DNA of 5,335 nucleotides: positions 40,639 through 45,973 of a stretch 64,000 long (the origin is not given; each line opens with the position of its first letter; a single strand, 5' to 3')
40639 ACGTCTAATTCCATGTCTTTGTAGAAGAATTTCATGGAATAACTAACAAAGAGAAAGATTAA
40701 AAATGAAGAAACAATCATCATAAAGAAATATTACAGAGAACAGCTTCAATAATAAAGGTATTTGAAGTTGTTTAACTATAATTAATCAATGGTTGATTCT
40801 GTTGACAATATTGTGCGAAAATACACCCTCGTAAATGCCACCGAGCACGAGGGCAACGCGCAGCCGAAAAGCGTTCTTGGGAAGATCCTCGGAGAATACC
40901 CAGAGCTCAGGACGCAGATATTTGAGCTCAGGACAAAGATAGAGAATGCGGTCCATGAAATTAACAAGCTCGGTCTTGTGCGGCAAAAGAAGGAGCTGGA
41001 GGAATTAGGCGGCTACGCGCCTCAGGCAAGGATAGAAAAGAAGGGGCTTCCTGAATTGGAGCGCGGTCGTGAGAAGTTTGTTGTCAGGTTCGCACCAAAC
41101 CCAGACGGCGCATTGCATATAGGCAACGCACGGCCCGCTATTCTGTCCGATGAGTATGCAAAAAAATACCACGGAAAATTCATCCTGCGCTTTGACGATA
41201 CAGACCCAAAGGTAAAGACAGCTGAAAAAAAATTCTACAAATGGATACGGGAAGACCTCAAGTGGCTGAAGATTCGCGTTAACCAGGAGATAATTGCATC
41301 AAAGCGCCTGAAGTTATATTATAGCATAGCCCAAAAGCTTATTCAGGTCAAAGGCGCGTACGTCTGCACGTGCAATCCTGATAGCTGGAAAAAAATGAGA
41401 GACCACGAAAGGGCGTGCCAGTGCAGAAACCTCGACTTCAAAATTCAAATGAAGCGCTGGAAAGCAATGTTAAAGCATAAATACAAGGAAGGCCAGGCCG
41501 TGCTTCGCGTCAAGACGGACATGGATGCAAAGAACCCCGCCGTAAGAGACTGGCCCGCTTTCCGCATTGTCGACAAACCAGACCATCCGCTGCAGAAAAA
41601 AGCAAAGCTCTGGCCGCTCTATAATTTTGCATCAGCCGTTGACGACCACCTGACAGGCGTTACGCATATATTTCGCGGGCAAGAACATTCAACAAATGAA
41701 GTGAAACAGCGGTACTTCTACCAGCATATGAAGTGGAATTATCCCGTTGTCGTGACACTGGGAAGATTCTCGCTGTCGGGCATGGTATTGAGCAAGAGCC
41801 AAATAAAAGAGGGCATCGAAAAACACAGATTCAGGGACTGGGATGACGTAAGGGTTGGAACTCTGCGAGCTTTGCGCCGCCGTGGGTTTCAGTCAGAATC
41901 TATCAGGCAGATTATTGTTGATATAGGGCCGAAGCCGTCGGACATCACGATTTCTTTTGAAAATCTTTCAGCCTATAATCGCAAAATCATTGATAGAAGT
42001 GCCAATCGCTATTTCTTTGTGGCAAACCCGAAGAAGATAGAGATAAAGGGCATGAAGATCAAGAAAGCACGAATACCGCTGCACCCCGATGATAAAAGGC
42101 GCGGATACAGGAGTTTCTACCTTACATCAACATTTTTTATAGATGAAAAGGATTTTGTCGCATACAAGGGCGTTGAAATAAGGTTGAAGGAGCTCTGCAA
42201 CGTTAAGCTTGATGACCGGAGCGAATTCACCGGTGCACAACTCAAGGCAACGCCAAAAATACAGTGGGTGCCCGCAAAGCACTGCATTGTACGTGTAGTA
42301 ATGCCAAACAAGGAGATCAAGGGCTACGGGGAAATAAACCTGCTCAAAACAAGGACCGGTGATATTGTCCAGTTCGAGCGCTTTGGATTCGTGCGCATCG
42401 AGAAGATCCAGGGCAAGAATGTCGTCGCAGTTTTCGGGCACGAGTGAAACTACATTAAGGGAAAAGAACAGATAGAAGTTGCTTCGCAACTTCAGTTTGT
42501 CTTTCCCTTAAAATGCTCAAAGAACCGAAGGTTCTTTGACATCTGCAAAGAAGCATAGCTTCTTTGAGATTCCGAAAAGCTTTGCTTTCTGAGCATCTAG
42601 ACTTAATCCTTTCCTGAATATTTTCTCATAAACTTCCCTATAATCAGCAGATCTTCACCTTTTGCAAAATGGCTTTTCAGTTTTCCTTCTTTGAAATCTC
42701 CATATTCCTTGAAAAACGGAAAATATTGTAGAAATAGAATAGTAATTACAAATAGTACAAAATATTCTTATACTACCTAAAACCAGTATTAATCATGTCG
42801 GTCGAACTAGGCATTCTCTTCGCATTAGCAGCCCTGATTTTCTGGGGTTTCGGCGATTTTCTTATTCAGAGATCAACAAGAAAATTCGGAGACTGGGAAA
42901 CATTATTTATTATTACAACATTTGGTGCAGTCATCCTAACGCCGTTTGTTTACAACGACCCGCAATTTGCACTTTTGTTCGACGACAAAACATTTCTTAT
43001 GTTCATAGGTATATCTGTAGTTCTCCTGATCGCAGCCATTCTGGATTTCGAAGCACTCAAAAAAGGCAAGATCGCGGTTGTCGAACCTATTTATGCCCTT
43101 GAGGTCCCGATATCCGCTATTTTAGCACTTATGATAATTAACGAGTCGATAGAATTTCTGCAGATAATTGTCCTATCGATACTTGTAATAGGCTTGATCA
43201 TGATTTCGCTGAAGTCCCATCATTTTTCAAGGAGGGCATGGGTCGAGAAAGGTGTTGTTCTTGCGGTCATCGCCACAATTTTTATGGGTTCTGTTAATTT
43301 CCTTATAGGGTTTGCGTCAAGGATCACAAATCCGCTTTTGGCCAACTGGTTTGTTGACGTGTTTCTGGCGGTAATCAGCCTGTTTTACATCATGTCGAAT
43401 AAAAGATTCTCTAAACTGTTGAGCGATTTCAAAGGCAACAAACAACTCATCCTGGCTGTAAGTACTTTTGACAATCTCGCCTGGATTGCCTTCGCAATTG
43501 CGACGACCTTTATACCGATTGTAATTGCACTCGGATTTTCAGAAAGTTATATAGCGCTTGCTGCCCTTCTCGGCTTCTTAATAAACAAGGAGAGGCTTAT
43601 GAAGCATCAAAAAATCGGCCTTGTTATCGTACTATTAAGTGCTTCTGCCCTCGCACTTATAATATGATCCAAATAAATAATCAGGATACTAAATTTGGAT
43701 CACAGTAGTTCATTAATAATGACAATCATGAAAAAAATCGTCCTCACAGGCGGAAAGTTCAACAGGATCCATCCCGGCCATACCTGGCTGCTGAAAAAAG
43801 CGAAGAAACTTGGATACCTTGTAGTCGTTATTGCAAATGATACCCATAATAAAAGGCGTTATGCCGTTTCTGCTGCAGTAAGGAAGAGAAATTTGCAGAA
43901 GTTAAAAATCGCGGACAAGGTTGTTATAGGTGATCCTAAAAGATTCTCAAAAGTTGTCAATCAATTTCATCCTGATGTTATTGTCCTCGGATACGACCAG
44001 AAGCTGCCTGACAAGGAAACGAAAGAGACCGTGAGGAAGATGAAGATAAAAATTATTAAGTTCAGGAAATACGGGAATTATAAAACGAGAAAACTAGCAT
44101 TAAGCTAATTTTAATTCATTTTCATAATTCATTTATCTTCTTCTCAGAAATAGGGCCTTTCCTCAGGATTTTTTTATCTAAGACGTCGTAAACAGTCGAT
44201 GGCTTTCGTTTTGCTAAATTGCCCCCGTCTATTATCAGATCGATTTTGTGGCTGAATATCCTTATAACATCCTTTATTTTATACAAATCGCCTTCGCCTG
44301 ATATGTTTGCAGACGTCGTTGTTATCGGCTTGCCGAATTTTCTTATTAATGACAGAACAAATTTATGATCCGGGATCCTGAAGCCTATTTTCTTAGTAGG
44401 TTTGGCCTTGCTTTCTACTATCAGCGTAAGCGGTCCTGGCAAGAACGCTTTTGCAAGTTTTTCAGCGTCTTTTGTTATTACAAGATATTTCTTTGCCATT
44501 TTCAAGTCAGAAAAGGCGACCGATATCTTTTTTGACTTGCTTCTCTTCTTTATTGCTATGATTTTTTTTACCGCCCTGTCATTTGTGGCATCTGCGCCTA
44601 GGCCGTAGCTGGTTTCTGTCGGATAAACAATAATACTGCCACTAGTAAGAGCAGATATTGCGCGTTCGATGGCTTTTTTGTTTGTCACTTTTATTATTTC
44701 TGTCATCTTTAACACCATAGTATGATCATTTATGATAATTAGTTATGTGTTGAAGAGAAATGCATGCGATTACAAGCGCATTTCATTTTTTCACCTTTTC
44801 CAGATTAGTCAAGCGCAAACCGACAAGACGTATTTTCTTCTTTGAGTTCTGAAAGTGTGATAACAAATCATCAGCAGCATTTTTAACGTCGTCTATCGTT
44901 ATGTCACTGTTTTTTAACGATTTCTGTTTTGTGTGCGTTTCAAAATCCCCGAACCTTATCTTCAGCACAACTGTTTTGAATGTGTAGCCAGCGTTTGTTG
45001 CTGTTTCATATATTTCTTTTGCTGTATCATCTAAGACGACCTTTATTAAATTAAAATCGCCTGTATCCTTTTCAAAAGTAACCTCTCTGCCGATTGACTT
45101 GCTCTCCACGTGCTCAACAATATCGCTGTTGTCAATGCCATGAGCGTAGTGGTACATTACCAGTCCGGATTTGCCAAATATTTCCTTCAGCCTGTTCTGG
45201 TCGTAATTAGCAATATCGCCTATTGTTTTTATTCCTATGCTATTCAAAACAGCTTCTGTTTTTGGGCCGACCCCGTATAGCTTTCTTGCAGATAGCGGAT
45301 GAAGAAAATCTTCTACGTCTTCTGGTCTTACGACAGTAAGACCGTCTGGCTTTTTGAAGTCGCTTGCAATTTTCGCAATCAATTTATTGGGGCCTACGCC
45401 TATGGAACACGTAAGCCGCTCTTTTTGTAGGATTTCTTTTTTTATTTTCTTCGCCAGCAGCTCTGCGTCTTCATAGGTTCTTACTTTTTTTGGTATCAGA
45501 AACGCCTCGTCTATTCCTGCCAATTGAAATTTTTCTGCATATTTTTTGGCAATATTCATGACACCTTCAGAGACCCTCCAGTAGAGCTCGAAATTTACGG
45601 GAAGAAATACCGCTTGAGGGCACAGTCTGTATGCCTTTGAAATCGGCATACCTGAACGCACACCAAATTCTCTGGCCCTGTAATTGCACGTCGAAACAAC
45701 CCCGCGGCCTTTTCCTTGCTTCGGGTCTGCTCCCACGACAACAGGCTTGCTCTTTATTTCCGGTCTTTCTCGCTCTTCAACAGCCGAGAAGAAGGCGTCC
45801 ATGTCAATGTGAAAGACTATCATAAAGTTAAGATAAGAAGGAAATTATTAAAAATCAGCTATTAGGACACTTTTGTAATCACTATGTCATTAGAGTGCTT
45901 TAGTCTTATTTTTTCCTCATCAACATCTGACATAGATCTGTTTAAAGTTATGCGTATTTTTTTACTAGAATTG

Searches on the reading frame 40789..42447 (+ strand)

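Call 64: search_protein_families(library=pfam, proteins=[window:40789-42447:+], max_evalue=0.0001)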
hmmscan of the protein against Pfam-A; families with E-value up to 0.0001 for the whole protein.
window:40789-42447:+ (552 aa): 3 families
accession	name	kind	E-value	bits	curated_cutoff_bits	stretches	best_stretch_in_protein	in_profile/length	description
PF00749.27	tRNA-synt_1c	-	2.5e-69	234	23.4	1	98-402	3-313/314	tRNA synthetases class I (E and Q), catalytic domain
PF03950.23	tRNA-synt_1c_C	-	6.2e-17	62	23.9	1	405-477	1-76/91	tRNA synthetases class I (E and Q), anti-codon binding domain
PF20974.2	tRNA-synt_1c_C2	-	5.2e-08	33.9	23.9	1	490-537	1-68/69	tRNA synthetases class I (E and Q), anti-codon binding domain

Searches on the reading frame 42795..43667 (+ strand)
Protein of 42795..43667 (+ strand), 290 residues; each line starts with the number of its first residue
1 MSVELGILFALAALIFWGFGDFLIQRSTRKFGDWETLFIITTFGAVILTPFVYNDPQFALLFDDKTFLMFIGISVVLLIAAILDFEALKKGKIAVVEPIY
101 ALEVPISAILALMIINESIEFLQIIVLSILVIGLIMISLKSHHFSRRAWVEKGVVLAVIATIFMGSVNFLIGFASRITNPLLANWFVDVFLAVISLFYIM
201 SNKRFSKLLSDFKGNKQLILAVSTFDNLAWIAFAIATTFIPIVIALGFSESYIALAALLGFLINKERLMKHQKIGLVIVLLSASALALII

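Call 64: search_protein_families(library=pfam, proteins=[window:42795-43667:+], max_evalue=0.0001)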
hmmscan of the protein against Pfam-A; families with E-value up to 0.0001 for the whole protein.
window:42795-43667:+ (290 aa): 1 family
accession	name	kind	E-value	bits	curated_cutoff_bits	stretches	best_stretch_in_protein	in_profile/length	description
PF00892.27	EamA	-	2.9e-21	76.6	28.2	2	5-138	2-134/135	EamA-like transporter family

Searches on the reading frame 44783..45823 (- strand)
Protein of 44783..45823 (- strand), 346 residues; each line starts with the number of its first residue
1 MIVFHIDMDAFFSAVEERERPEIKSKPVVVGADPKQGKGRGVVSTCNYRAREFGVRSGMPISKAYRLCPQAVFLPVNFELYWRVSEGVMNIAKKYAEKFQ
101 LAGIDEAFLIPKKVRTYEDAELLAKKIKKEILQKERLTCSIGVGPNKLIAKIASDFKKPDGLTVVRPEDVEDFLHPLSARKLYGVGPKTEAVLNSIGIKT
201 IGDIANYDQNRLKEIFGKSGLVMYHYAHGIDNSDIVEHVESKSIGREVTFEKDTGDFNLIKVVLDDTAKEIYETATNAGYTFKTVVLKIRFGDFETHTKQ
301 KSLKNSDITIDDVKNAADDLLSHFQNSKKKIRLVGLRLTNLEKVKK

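Call 64: search_protein_families(library=pfam, proteins=[window:44783-45823:-], max_evalue=0.0001)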
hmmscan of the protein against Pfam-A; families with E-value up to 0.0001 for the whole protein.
window:44783-45823:- (346 aa): 4 families
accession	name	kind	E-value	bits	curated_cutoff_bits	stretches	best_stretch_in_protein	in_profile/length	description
PF00817.25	IMS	-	2e-47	161.3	23.2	1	6-155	1-148/148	impB/mucB/samB family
PF11799.13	IMS_C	-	5.3e-19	69.1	20.7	1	241-343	1-101/109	impB/mucB/samB family C-terminal domain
PF21999.2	IMS_HHH_1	-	1.2e-07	32.5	27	1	182-231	3-53/53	DNA polymerase-iota, thumb domain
PF11798.14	IMS_HHH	-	5.8e-07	29.8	24.4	1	167-198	1-32/32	IMS family HHH motif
